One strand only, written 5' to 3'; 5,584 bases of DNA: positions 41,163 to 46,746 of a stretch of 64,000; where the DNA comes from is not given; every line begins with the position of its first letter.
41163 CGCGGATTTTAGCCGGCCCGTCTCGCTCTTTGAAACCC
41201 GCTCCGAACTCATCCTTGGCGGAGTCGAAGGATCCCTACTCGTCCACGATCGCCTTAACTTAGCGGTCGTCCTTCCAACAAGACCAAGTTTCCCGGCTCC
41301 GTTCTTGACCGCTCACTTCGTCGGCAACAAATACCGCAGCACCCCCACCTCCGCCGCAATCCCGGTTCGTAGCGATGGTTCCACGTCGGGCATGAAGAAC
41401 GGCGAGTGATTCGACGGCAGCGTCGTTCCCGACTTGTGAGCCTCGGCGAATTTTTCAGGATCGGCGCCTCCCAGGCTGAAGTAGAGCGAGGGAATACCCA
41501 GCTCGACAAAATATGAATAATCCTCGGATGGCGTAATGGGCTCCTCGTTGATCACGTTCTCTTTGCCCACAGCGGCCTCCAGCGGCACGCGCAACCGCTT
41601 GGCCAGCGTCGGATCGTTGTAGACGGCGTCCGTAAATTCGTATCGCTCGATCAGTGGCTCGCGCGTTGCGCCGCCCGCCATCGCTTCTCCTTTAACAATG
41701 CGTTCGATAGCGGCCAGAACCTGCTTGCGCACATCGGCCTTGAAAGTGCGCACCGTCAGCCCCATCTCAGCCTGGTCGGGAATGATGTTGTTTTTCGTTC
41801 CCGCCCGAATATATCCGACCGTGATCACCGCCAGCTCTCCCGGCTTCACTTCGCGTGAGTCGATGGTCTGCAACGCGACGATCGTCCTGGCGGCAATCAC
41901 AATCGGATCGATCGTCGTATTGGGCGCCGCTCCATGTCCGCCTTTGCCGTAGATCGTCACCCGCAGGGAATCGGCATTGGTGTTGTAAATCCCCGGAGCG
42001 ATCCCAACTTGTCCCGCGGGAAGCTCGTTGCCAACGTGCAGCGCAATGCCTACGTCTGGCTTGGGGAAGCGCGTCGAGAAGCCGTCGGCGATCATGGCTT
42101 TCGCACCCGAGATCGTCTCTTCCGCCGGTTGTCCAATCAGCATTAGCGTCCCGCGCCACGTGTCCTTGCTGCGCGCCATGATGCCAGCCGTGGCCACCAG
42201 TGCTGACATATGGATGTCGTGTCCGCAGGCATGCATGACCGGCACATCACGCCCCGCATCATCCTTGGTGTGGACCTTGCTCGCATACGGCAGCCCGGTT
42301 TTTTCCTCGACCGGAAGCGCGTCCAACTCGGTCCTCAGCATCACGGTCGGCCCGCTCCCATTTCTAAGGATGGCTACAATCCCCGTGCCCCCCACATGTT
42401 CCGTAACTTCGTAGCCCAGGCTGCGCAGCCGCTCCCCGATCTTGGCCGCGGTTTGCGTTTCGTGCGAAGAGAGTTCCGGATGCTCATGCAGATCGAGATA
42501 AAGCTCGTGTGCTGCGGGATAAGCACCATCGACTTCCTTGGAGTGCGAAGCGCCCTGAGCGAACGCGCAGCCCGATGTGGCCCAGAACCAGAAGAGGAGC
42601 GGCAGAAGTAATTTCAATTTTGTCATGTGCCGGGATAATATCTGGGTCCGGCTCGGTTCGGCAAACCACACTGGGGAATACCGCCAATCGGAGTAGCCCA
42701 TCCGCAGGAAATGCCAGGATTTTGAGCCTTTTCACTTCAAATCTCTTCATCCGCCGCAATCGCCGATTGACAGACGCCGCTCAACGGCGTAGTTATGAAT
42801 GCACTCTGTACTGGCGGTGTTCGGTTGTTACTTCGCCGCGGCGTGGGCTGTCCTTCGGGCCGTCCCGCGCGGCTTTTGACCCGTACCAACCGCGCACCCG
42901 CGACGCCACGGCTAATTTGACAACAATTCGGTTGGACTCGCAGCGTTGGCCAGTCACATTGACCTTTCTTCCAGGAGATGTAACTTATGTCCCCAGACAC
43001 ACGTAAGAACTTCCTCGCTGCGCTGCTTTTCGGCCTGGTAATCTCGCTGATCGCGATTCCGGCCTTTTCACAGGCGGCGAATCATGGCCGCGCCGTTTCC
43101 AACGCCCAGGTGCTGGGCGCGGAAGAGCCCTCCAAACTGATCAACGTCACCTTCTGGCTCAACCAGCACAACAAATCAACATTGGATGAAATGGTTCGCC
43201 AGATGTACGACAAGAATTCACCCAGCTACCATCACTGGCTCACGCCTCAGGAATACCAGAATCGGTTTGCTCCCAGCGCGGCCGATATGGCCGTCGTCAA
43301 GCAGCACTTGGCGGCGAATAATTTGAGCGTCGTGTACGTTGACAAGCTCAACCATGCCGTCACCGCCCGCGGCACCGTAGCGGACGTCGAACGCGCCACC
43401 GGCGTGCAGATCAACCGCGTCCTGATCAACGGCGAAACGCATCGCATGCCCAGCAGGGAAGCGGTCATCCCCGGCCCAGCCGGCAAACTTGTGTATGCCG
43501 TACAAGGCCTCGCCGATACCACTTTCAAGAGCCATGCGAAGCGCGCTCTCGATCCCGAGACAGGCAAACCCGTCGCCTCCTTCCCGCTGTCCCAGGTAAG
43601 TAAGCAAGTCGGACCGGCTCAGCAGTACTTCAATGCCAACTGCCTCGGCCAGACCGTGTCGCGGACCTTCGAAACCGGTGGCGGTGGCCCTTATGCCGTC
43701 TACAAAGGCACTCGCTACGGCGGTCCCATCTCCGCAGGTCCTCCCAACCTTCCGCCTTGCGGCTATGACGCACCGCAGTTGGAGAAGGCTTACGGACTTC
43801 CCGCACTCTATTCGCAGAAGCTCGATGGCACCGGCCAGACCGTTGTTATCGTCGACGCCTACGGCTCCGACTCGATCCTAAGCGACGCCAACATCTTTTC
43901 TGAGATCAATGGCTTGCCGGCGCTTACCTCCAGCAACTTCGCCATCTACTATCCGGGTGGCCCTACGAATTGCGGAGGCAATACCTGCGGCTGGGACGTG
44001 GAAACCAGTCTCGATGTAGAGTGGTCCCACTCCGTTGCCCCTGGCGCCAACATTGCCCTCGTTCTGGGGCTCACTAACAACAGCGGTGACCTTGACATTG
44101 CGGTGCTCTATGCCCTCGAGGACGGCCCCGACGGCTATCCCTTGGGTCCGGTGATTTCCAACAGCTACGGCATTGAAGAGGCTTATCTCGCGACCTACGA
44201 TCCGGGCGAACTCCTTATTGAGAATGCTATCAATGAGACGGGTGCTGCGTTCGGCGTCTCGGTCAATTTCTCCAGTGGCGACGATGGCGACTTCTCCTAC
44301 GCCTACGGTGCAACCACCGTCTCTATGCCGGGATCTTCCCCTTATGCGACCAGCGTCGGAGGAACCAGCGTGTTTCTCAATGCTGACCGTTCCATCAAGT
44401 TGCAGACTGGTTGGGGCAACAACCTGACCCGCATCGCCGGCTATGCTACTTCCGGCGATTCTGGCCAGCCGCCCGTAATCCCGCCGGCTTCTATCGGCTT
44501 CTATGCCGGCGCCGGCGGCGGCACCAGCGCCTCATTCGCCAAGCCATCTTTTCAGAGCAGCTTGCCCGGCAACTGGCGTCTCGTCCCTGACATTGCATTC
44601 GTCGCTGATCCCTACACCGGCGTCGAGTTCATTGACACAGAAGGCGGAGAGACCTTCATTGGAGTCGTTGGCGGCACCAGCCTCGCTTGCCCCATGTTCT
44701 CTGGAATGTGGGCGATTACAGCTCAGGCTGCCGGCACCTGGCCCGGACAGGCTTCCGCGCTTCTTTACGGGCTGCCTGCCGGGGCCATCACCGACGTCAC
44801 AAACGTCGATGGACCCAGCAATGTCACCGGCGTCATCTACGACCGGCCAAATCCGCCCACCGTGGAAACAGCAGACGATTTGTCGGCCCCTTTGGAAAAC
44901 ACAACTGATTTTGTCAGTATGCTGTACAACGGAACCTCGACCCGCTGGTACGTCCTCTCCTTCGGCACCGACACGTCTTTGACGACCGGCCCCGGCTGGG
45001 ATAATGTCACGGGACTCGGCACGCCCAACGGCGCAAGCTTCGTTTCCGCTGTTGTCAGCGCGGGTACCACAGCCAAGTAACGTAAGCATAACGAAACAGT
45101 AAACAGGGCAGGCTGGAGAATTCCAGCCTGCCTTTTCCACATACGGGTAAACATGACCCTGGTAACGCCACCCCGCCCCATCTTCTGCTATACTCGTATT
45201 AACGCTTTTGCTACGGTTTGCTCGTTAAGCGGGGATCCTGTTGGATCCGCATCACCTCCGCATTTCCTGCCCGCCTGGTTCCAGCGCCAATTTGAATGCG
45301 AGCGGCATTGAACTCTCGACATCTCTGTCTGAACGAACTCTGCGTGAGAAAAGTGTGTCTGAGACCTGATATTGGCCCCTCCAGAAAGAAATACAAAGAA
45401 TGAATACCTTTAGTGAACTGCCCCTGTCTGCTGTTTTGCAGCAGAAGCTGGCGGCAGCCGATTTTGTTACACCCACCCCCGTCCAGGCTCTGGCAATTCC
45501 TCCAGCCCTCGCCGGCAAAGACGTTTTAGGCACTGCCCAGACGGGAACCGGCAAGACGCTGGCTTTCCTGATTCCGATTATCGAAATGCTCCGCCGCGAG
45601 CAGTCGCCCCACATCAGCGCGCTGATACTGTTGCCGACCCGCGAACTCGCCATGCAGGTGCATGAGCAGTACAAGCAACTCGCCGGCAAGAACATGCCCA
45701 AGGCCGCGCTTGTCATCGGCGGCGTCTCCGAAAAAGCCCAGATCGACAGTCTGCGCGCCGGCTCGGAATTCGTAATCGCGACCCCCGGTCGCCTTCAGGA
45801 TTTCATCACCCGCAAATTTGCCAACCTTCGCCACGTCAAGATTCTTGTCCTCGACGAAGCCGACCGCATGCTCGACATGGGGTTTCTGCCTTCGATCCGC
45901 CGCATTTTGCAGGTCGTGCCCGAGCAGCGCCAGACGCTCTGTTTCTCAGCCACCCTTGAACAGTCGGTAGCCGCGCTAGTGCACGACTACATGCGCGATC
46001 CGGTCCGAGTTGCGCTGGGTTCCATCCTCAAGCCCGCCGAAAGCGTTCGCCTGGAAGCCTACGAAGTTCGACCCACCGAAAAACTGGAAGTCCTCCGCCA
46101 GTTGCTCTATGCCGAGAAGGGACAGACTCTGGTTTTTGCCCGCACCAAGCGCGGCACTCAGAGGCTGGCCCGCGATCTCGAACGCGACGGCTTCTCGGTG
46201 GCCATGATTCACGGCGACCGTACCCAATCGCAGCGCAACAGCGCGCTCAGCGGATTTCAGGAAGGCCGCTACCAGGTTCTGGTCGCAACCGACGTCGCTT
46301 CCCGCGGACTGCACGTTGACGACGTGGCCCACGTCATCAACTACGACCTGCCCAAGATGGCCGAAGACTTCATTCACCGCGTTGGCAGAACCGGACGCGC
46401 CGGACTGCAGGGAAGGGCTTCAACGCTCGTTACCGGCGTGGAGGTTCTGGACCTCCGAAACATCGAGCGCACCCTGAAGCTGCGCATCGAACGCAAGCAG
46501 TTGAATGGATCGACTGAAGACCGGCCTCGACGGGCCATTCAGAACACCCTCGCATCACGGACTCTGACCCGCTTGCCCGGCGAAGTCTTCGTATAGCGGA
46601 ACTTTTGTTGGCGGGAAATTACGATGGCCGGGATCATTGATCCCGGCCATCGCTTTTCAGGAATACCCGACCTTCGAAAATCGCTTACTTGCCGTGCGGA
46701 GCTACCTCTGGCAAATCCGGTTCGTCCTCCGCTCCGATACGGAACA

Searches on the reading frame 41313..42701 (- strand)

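Call 31: search_protein_families(library=pfam, proteins=[window:41313-42701:-], max_evalue=0.0001)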
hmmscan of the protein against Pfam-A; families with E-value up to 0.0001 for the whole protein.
window:41313-42701:- (462 aa): 2 families
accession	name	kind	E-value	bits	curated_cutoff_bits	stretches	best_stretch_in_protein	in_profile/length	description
PF01546.33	Peptidase_M20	-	4.6e-27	95.7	24.6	1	121-422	1-182/206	Peptidase family M20/M25/M40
PF07687.19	M20_dimer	-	3.4e-14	53.1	21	1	242-340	5-103/107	Peptidase dimerisation domain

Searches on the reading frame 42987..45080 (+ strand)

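Call 31: search_protein_families(library=pfam, proteins=[window:42987-45080:+], max_evalue=0.0001)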
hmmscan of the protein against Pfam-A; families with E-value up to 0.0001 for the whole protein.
window:42987-45080:+ (697 aa): 2 families
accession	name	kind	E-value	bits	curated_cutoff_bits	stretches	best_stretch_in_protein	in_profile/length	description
PF09286.16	Pro-kuma_activ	-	1e-22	81.3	23.5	1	41-176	4-141/143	Pro-kumamolisin, activation domain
PF00082.27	Peptidase_S8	-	7.2e-09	35.8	21.8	1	347-586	74-262/288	Subtilase family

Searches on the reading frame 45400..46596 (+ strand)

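Call 31: search_protein_families(library=pfam, proteins=[window:45400-46596:+], max_evalue=0.0001)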
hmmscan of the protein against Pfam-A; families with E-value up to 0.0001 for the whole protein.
window:45400-46596:+ (398 aa): 3 families
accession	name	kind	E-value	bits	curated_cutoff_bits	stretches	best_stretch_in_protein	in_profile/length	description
PF00270.35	DEAD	-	5.7e-51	173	26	1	26-191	1-165/167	DEAD/DEAH box helicase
PF00271.37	Helicase_C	-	1.3e-31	109.5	23.5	1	227-335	1-110/110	Helicase conserved C-terminal domain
PF04851.21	ResIII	-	5.8e-10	39.7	22.5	1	45-187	29-163/164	Type III restriction enzyme, res subunit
